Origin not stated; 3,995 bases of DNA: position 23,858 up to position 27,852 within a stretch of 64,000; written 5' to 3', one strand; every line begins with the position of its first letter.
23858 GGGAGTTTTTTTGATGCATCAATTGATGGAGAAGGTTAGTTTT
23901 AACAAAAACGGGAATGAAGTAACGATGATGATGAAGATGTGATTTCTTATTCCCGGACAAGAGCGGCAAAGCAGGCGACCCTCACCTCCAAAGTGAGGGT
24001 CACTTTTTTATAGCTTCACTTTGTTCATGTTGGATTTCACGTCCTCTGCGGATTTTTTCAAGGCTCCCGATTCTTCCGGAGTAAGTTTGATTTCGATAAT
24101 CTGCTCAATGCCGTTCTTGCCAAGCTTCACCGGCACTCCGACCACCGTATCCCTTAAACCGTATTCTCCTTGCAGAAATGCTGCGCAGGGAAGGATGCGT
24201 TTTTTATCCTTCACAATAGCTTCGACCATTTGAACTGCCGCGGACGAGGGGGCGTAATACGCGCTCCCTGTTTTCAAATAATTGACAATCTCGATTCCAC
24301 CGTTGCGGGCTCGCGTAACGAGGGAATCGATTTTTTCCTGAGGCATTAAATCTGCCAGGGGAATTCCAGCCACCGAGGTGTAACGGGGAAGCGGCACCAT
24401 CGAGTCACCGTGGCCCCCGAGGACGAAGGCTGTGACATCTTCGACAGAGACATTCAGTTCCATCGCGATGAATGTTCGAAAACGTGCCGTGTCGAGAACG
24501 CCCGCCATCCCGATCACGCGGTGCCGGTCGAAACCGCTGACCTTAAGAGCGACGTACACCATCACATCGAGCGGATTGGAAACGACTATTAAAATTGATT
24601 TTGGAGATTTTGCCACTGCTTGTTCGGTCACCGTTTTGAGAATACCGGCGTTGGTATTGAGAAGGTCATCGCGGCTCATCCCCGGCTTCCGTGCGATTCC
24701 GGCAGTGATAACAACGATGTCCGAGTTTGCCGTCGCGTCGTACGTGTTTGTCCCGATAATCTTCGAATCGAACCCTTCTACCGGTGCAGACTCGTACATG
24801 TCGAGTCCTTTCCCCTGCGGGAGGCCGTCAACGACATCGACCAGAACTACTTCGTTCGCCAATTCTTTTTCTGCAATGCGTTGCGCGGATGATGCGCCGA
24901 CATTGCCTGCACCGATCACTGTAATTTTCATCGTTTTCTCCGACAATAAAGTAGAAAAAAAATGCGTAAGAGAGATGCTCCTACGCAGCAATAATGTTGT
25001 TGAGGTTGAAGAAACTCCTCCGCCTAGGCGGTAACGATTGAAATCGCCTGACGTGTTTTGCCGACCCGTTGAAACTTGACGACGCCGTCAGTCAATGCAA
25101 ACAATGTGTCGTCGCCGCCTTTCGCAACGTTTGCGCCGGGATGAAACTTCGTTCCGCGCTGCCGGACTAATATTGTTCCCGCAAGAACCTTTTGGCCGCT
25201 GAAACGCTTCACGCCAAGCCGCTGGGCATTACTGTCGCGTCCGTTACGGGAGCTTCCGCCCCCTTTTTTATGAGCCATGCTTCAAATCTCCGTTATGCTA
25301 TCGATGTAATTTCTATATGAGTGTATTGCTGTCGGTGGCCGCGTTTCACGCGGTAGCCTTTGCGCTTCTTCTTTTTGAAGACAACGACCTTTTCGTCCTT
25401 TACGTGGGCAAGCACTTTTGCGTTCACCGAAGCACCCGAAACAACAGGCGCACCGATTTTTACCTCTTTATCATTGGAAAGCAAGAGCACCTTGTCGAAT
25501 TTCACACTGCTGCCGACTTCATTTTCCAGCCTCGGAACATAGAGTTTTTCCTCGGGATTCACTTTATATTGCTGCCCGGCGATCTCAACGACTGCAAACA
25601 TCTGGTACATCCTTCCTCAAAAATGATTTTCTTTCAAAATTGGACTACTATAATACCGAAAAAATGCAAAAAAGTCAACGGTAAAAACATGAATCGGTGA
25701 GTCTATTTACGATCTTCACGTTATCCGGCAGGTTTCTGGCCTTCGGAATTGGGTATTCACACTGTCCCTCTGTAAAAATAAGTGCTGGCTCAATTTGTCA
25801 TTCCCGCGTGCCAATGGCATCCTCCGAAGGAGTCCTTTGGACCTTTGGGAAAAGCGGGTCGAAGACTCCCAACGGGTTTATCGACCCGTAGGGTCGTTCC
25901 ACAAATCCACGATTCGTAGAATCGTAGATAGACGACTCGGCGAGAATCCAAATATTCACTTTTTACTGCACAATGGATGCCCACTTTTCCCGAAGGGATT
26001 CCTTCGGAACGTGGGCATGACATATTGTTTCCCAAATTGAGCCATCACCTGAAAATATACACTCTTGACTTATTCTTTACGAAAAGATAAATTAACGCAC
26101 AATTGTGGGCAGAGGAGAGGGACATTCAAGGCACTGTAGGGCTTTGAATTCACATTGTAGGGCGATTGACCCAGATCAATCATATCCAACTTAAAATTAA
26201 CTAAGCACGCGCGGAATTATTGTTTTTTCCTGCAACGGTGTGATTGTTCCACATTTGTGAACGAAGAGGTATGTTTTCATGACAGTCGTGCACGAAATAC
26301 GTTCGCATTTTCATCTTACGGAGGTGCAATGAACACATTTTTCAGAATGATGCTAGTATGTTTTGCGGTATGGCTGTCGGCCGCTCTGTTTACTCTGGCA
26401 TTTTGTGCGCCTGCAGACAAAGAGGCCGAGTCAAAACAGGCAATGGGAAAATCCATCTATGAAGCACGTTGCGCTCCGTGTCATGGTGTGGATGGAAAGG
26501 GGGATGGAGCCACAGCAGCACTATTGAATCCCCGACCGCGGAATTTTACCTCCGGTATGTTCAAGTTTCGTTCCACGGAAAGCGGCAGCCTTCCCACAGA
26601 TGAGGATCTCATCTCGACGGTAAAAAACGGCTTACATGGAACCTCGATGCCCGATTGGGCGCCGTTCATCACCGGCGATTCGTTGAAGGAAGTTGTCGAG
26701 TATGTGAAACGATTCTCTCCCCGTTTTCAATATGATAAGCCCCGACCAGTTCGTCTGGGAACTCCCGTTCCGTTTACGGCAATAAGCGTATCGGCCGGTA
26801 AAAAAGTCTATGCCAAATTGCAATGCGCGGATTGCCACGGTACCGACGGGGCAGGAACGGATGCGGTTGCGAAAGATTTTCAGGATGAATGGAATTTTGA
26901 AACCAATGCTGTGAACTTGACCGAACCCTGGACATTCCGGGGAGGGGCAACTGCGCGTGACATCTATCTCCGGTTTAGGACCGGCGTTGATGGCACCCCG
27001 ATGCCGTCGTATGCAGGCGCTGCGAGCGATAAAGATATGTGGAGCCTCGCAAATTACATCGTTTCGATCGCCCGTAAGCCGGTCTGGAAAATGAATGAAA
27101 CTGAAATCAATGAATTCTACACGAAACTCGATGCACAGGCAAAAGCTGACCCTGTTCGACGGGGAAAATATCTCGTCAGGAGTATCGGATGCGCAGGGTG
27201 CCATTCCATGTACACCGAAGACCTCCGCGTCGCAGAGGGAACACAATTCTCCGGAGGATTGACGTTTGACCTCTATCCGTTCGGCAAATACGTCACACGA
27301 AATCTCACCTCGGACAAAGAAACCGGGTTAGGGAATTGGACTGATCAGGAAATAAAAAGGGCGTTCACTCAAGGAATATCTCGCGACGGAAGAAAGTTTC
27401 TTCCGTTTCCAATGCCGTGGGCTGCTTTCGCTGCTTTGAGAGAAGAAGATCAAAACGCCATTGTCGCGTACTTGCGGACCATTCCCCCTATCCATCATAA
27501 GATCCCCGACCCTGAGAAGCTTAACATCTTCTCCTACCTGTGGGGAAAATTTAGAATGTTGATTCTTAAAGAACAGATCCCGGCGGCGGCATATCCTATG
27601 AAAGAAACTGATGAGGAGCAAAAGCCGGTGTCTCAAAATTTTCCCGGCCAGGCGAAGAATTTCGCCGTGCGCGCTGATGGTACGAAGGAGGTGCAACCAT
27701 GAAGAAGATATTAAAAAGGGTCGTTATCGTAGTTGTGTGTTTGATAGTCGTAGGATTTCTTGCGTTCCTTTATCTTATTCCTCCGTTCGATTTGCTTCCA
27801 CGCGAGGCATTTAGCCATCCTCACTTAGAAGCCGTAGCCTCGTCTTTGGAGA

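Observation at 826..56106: Phased heptanucleotide (7-nt period) tracts fill intergenic spacers at nine or more loci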

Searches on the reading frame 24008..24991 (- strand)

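Call 82: search_protein_families(library=pfam, proteins=[window:24008-24991:-])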
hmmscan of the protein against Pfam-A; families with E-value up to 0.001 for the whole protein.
window:24008-24991:- (327 aa): 2 families
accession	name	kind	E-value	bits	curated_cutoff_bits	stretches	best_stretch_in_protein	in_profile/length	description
PF00056.29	Ldh_1_N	-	3.4e-42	144.3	27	1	21-161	1-141/141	lactate/malate dehydrogenase, NAD binding domain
PF02866.23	Ldh_1_C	-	3e-34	119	22.6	1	166-326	3-171/174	lactate/malate dehydrogenase, alpha/beta C-terminal domain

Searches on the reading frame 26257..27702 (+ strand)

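Call 82: search_protein_families(library=pfam, proteins=[window:26257-27702:+])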
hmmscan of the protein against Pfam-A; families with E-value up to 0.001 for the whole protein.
window:26257-27702:+ (481 aa): 2 families
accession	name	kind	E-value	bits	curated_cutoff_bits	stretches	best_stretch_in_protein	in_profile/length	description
PF13442.11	Cytochrome_CBB3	-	3.7e-27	94.9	27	2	178-268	3-68/68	Cytochrome C oxidase, cbb3-type, subunit III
PF00034.26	Cytochrom_C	-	4e-26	92.6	21.3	3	179-271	2-89/90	Cytochrome c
